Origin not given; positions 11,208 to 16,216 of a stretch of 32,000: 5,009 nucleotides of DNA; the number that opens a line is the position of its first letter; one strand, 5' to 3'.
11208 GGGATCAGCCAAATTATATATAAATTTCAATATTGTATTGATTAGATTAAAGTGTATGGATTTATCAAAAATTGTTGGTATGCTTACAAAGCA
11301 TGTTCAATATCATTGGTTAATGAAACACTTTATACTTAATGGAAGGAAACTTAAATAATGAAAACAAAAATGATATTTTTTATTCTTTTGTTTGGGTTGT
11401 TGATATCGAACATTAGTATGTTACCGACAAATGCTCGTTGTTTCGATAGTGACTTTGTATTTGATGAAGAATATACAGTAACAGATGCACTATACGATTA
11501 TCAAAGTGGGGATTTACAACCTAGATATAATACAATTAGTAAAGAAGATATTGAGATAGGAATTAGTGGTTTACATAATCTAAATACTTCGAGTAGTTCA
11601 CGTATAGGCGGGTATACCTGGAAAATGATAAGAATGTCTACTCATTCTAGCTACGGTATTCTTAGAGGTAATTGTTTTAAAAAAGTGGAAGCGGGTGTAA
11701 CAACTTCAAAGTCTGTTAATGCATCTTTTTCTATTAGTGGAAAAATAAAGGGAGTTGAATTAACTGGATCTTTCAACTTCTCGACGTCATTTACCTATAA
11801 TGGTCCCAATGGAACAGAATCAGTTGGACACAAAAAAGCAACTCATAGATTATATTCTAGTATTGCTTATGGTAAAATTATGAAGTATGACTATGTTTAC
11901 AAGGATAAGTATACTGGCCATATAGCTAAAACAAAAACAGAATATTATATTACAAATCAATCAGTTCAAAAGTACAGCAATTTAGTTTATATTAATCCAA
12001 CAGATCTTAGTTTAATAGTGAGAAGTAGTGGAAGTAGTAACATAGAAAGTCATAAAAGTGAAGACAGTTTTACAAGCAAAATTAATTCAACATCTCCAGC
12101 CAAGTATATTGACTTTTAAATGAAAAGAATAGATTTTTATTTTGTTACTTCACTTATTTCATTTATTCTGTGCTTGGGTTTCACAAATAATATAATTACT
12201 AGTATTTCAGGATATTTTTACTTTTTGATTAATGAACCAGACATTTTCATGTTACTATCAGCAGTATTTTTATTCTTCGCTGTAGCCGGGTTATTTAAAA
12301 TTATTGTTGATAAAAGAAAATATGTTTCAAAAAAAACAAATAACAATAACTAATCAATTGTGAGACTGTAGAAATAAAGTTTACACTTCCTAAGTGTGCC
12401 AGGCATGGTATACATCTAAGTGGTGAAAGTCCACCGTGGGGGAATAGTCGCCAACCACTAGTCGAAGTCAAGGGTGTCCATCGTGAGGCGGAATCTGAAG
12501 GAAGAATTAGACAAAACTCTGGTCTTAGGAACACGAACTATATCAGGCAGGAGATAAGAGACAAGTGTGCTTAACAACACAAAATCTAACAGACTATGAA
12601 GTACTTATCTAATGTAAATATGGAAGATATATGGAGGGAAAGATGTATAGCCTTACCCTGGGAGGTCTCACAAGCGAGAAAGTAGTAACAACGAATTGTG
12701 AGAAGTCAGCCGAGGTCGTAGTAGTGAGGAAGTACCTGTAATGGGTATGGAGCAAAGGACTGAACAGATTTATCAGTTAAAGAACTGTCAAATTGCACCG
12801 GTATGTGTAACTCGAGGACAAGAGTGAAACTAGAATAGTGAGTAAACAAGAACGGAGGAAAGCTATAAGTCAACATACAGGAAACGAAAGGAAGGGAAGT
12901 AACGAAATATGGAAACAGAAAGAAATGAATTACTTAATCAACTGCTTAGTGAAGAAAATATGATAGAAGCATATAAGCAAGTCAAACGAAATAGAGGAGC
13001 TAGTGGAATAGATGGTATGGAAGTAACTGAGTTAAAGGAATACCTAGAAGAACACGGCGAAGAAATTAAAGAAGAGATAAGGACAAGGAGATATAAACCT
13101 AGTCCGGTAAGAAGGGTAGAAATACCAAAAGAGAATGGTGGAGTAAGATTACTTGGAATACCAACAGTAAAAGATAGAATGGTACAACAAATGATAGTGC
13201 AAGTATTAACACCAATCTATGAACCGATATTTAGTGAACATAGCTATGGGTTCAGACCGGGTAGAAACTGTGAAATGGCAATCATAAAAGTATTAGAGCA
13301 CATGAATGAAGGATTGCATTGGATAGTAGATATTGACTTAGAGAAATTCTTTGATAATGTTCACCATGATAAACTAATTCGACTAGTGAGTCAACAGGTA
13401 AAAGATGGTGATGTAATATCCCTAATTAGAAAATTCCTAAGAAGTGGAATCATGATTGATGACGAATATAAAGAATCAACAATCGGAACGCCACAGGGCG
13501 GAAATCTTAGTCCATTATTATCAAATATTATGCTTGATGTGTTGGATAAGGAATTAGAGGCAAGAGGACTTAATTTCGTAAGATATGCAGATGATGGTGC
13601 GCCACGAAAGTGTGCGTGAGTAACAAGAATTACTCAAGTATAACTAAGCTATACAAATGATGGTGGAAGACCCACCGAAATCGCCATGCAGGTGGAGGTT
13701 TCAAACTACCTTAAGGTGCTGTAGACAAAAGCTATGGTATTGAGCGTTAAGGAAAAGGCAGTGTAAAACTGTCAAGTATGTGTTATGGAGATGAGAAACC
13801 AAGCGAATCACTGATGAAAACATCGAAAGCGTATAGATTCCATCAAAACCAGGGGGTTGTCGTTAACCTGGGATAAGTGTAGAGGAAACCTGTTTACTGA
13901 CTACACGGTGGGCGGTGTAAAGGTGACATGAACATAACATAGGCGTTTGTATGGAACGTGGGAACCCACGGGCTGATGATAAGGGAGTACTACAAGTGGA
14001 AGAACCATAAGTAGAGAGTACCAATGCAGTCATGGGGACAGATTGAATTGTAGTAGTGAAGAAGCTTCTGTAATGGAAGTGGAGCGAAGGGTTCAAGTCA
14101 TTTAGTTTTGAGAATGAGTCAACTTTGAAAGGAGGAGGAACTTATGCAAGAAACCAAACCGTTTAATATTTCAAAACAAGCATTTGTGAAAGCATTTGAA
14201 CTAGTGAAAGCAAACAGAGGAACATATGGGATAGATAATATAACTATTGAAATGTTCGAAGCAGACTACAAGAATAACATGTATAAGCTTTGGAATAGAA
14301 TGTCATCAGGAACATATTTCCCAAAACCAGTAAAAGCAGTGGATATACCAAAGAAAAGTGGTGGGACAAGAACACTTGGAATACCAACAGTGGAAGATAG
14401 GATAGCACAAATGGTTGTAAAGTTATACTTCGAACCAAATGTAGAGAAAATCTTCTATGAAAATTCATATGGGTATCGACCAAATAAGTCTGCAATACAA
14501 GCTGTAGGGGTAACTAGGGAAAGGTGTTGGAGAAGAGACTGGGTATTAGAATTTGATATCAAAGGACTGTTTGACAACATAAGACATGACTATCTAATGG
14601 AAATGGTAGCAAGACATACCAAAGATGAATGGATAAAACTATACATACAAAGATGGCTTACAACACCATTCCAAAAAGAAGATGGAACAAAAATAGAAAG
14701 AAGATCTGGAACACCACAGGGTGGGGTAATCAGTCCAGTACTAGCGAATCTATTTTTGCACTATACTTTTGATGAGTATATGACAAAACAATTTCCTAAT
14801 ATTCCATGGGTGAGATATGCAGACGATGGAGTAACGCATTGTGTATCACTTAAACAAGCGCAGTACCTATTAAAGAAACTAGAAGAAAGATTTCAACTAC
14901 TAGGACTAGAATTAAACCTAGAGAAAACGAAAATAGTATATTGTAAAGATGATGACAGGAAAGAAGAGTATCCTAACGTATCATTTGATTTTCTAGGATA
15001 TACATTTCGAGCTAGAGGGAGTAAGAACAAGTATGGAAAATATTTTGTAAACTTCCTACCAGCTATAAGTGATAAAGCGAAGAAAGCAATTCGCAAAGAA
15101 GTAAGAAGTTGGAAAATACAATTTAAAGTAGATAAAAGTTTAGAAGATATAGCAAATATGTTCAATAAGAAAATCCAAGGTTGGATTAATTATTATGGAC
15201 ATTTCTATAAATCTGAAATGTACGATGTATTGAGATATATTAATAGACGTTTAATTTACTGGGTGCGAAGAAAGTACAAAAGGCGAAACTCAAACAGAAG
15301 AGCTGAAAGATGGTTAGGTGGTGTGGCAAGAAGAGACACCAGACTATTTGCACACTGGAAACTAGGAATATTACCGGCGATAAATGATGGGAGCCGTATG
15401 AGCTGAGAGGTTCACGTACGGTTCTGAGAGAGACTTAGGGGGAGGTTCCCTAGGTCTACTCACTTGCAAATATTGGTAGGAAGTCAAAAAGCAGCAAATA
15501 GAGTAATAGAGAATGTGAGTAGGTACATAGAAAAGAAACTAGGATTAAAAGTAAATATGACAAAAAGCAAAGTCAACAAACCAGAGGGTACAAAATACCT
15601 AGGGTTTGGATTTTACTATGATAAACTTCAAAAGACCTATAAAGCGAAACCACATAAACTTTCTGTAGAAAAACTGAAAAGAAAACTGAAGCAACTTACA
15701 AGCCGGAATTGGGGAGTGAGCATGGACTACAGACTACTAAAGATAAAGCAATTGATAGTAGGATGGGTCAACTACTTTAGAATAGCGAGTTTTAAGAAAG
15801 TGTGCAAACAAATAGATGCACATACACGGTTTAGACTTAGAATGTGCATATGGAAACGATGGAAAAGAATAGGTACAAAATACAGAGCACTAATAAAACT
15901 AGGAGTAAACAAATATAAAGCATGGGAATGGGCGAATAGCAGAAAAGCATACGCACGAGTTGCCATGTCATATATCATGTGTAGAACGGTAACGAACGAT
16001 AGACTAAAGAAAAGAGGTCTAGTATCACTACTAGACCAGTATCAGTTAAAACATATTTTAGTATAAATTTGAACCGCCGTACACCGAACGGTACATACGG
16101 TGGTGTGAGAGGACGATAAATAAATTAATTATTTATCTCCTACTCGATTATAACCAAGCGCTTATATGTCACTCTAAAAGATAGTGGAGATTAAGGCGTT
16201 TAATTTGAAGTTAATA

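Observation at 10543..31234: Cassette array bounded by repeats that copy the terminator, leader and first codons of the amidase gene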

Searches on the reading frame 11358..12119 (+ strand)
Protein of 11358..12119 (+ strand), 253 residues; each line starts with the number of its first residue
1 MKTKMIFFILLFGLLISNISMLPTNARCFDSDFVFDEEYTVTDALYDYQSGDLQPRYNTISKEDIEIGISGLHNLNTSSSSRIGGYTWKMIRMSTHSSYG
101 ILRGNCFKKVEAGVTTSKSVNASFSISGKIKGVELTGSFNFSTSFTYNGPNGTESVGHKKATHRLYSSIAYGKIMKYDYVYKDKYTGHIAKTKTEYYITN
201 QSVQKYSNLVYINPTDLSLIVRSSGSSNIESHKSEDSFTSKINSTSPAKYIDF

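Call 13: search_protein_families(library=pfam, proteins=[window:11358-12119:+], max_evalue=0.01)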
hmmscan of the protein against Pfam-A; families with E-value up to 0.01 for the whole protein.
window:11358-12119:+ (253 aa): 0 families

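Call 43: search_protein_families(library=padloc, proteins=[window:11358-12119:+], max_evalue=0.01)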
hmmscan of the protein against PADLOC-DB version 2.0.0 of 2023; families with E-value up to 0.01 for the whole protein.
window:11358-12119:+ (253 aa): 0 families

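Call 44: search_protein_families(library=ncbifam, proteins=[window:11358-12119:+], max_evalue=0.01)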
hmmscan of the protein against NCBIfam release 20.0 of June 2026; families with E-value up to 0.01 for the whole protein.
window:11358-12119:+ (253 aa): 0 families

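Call 60: search_protein_families(library=phrogs, proteins=[window:11358-12119:+], max_evalue=0.01)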
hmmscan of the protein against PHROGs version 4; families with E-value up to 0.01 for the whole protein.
window:11358-12119:+ (253 aa): 0 families

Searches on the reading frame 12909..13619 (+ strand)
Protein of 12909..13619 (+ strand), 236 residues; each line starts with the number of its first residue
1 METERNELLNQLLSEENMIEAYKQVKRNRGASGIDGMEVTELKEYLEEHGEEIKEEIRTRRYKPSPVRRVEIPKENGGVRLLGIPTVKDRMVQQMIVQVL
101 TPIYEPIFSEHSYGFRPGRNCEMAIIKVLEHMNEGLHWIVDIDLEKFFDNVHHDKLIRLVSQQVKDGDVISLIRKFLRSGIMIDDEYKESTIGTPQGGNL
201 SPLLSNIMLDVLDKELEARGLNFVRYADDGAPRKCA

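Call 85: search_protein_families(library=pfam, proteins=[window:12909-13619:+], max_evalue=1)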
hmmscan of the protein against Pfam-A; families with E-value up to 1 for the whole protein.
window:12909-13619:+ (236 aa): 3 families
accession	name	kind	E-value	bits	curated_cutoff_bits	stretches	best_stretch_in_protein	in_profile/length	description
PF00078.32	RVT_1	-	1.3e-33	116.9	29.6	1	72-229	1-155/205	Reverse transcriptase (RNA-dependent DNA polymerase)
PF16043.11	DUF4795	-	0.067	13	34.8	1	5-60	97-152/208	Domain of unknown function (DUF4795)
PF14674.12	FANCI_S1-cap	-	0.13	12.6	28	0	144-177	17-51/53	FANCI solenoid 1 cap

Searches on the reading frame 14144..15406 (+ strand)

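Call 85: search_protein_families(library=pfam, proteins=[window:14144-15406:+], max_evalue=1)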
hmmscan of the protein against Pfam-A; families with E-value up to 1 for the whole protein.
window:14144-15406:+ (420 aa): 3 families
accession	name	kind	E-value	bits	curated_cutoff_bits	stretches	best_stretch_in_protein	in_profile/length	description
PF00078.32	RVT_1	-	2.3e-40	139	29.6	1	68-288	1-205/205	Reverse transcriptase (RNA-dependent DNA polymerase)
PF08388.16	GIIM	-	4.7e-16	59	23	1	314-388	2-77/80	Group II intron, maturase-specific domain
PF00680.25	RdRP_1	-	1.3e-05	24.6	23.9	1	131-291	225-393/450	Viral RNA-dependent RNA polymerase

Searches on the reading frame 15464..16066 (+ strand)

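Call 85: search_protein_families(library=pfam, proteins=[window:15464-16066:+], max_evalue=1)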
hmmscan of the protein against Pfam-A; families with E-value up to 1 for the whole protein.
window:15464-16066:+ (200 aa): 1 family
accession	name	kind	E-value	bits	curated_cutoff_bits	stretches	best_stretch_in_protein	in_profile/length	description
PF08388.16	GIIM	-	9.8e-18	64.4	23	1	69-142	2-75/80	Group II intron, maturase-specific domain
